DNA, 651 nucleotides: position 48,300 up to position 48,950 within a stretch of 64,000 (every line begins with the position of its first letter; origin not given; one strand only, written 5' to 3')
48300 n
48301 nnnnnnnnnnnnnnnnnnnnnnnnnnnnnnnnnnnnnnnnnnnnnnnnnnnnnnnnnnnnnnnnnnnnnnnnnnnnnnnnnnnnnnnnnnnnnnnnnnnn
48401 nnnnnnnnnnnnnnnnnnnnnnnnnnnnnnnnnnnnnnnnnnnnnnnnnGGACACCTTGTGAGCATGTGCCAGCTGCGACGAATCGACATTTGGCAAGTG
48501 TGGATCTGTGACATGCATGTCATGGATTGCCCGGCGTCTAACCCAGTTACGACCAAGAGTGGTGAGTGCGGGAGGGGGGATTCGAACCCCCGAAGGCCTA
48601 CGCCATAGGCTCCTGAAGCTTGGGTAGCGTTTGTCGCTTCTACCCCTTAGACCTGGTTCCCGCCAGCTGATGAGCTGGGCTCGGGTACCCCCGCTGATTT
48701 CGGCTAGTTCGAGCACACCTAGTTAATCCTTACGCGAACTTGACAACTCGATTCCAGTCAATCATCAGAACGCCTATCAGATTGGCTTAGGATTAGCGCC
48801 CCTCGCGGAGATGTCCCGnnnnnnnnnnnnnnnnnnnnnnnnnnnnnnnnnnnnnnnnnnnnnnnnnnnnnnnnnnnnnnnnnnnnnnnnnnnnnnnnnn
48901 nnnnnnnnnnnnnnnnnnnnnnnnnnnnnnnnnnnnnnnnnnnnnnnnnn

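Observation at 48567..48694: tRNA-Leu(CAG) gene interrupted by two predicted non-canonical introns, in the D-loop and at anticodon-stem position 29/30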

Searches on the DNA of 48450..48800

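Call 5: search_rna_families(source=window, start=48450, end=48800, threshold=evalue, max_evalue=10, show_alignments=5)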
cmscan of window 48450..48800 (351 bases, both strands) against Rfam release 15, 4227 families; matches with E-value up to 10: 7.
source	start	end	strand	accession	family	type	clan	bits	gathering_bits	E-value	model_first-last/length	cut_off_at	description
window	48575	48591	+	RF04351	Plastid-psbl-rps4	Cis-reg;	-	18.3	68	0.24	9-25/53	no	Plastid-psbl-rps4 3UTR RNA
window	48566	48663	+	RF04354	Plastid-ycf2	Cis-reg;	-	18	65.7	0.37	1-75/75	no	Plastid-ycf2 5UTR RNA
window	48574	48605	-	RF01053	Deinococcus_Y_RNA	Gene;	-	15.2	80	4.4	52-83/126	no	Deinococcus radiodurans Y RNA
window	48575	48592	-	RF00023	tmRNA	Gene;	CL00001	13.7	47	0.0011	346-363/374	no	transfer-messenger RNA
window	48571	48613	-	RF01684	mascRNA-menRNA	Gene;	-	13.1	42.5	7.8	1-56/56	no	MALAT1-associated small cytoplasmic RNA/MEN beta RNA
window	48537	48616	-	RF02223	sX4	Gene; sRNA;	-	12.1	70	2.9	1-167/167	no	Proteobacterial sRNA sX4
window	48575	48591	-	RF04321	tmRNA_permuted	Gene;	-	10.4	47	5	36-52/213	no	permuted transfer-messenger RNA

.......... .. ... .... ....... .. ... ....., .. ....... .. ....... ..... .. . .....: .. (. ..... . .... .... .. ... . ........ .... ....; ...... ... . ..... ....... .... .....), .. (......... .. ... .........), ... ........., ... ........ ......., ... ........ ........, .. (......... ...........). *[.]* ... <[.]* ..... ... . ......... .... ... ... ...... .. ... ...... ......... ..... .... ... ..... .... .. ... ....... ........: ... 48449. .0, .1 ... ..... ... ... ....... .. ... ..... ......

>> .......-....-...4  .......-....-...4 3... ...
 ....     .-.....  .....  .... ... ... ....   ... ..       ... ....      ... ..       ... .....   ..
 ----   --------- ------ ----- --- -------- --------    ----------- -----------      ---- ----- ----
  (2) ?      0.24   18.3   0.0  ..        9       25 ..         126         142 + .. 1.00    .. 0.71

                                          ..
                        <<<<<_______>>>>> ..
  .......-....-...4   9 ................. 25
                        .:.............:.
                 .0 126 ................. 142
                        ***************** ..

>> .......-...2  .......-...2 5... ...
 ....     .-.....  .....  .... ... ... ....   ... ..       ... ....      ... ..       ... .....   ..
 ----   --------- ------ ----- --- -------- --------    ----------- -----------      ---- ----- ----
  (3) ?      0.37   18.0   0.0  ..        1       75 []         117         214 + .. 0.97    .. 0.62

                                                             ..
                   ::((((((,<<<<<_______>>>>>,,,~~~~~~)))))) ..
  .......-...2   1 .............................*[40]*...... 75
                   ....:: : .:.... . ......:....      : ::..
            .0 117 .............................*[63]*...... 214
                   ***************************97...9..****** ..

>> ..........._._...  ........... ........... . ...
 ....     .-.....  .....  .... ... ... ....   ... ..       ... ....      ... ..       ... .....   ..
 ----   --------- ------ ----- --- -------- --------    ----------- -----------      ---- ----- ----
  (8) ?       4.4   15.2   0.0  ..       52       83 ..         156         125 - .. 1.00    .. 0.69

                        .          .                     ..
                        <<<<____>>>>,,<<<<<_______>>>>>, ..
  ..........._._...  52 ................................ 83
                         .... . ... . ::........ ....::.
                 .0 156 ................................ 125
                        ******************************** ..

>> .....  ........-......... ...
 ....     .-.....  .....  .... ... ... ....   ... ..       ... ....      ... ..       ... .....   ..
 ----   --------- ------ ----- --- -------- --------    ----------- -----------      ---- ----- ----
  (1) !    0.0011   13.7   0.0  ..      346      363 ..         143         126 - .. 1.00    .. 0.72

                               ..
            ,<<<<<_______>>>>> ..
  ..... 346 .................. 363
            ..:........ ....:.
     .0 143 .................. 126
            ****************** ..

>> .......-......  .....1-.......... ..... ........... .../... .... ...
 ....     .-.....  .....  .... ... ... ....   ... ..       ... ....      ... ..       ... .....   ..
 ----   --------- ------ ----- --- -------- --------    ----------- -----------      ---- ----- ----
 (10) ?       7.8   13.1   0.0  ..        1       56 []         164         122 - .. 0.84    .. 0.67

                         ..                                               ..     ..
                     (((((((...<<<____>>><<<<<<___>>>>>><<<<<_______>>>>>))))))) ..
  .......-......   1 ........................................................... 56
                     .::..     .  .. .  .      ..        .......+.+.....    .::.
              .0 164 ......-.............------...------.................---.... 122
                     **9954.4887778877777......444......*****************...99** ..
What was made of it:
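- On Rfam tRNA (RF00005): At E up to 10, only T-arm fragments match, and they match other families (call 5).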
